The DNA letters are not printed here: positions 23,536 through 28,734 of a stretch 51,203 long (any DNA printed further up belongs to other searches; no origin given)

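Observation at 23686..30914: Overlapping pair: a 1633-aa single-pass giant protein with a zinc-ribbon tail, and a 776-aa Cys-rich lipoprotein. Candidate trans-envelope apparatus of unknown function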

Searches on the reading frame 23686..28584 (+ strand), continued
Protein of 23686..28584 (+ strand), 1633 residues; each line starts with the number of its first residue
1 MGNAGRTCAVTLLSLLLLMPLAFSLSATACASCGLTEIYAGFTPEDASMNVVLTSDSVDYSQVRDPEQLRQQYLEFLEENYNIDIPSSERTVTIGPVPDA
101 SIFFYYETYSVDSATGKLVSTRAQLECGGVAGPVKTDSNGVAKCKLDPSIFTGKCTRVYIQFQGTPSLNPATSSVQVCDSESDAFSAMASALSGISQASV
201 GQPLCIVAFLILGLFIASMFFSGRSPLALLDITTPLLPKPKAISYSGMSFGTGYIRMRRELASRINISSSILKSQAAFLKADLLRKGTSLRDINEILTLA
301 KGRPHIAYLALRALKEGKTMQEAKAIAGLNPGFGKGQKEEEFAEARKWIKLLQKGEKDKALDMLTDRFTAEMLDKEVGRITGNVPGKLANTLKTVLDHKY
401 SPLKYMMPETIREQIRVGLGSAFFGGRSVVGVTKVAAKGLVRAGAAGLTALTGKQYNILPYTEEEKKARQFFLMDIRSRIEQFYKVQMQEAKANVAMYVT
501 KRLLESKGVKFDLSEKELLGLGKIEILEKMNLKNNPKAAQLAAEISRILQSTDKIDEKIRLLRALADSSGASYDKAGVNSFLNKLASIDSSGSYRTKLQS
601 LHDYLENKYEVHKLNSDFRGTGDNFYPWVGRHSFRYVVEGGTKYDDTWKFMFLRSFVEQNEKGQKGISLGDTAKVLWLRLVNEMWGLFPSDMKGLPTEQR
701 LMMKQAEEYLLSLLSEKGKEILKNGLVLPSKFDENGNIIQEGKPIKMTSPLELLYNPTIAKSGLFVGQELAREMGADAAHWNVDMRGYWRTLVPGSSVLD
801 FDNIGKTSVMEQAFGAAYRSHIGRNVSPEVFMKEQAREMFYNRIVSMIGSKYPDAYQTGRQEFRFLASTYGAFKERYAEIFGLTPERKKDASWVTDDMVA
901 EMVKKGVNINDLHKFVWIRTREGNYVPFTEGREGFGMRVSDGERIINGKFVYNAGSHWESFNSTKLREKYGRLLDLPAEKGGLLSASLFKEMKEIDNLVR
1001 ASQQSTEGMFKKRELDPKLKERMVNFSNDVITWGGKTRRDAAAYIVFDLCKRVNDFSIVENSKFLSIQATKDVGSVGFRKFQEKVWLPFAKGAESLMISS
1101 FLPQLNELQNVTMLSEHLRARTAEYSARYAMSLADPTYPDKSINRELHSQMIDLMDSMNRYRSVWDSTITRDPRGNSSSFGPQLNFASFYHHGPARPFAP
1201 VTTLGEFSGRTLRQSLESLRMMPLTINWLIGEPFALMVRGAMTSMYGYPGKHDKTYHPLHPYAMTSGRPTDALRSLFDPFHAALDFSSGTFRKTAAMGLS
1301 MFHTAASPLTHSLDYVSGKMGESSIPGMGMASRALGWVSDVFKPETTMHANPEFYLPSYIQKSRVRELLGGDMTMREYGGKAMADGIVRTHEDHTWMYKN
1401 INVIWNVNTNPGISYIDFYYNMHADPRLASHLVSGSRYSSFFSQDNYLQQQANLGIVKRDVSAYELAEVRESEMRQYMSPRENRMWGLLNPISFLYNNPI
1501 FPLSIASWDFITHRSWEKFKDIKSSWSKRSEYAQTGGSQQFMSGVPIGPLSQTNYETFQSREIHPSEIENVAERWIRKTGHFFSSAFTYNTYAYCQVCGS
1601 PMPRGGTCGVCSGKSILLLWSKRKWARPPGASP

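Call 47: search_protein_families(library=pfam, alignment_id=A1, max_evalue=0.1)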
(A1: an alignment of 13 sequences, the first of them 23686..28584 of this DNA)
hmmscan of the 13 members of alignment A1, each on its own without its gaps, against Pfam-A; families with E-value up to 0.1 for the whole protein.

A. member 1, window:23686-28584:+ (1633 aa): 0 families

B. families by the number of members that match (of 13 scanned): 5 families
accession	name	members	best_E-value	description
PF07201.16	HrpJ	2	0.003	HrpJ-like domain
PF14952.11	zf-tcix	1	2.5e-05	Putative treble-clef, zinc-finger, Zn-binding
PF18551.6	TackOD1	1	0.017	Thaumarchaeal output domain 1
PF04340.18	DUF484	1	0.066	Protein of unknown function, DUF484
PF23988.1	DUF7309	1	0.083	Domain of unknown function (DUF7309)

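Call 48: search_protein_families(library=phrogs, proteins=[window:23686-28584:+], max_evalue=0.1)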
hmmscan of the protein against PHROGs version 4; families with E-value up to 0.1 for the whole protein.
window:23686-28584:+ (1633 aa): 0 families

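Call 52: find_related_loci(query=A1, collection=genome_contigs, flank=6000)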
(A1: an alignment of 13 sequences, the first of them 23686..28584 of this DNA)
Query A1 (1633 aa) in genome_contigs; peptide patterns used: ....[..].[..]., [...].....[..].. (x = any residue, [..] = any of these).
41 stretches matched a pattern; 12 encode a relative of the query (tblastn E <= 1e-3); 11 distinct loci.
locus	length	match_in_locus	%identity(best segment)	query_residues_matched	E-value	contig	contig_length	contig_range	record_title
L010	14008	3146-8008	47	1-1629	0e+0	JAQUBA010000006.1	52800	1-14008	MAG: Candidatus ainarchaeum sp. isolate STC_97 NODE_1275_length_52800_cov_4.288193_Sandtown_C, whole genome shotgun sequ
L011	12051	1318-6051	47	1-1626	0e+0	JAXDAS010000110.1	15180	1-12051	MAG: Candidatus Micrarchaeota archaeon isolate POMEDNA-A14 Raw2_k127_1016468, whole genome shotgun sequence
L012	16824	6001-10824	47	1-1626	0e+0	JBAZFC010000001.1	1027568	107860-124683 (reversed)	MAG: Candidatus Micrarchaeia archaeon isolate SO_2017_LW3_140 NODE_4_length_1027568_cov_2.448797_LW162_2017, whole genom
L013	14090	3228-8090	46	1-1629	0e+0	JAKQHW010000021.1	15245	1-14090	MAG: Candidatus Micrarchaeota archaeon isolate USDE_metabat.57 k141_1533535, whole genome shotgun sequence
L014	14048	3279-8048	47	1-1633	0e+0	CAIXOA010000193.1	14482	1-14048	uncultured Candidatus Micrarchaeota archaeon isolate AlinenSediments_bin-2471 genome assembly, contig: bin-2471:193/197,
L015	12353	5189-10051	46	1-1629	0e+0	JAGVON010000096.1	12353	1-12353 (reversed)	MAG: archaeon isolate DeMMO3_23 c_000000085189, whole genome shotgun sequence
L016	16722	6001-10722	49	19-1633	0e+0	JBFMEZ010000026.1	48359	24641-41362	MAG: Candidatus Micrarchaeota archaeon isolate MAG258 MAG258_26, whole genome shotgun sequence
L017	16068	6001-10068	28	85-1503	9e-144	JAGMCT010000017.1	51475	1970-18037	MAG: Candidatus Micrarchaeota archaeon isolate RS_17_23 ZL495.bin.23.fa_17, whole genome shotgun sequence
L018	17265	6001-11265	26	6-1614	5e-81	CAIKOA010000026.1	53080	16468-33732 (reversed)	uncultured Candidatus Micrarchaeota archaeon isolate AlinenSediments_bin-4478 genome assembly, contig: bin-4478:26/35, w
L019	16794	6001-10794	31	15-1616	0e+0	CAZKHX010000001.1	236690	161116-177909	MAG TPA_asm: Candidatus Micrarchaeota archaeon isolate binchicken_co334_50 genome assembly, contig: NODE_22_length_23669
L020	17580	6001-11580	25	8-1614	1e-53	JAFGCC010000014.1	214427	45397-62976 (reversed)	MAG: Candidatus Micrarchaeota archaeon isolate Zod_Metabat.1079 k87_9000219, whole genome shotgun sequence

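Call 83: search_protein_families(library=padloc, proteins=[window:23686-28584:+], max_evalue=0.1)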
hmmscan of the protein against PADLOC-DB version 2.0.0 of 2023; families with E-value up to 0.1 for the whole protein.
window:23686-28584:+ (1633 aa): 0 families
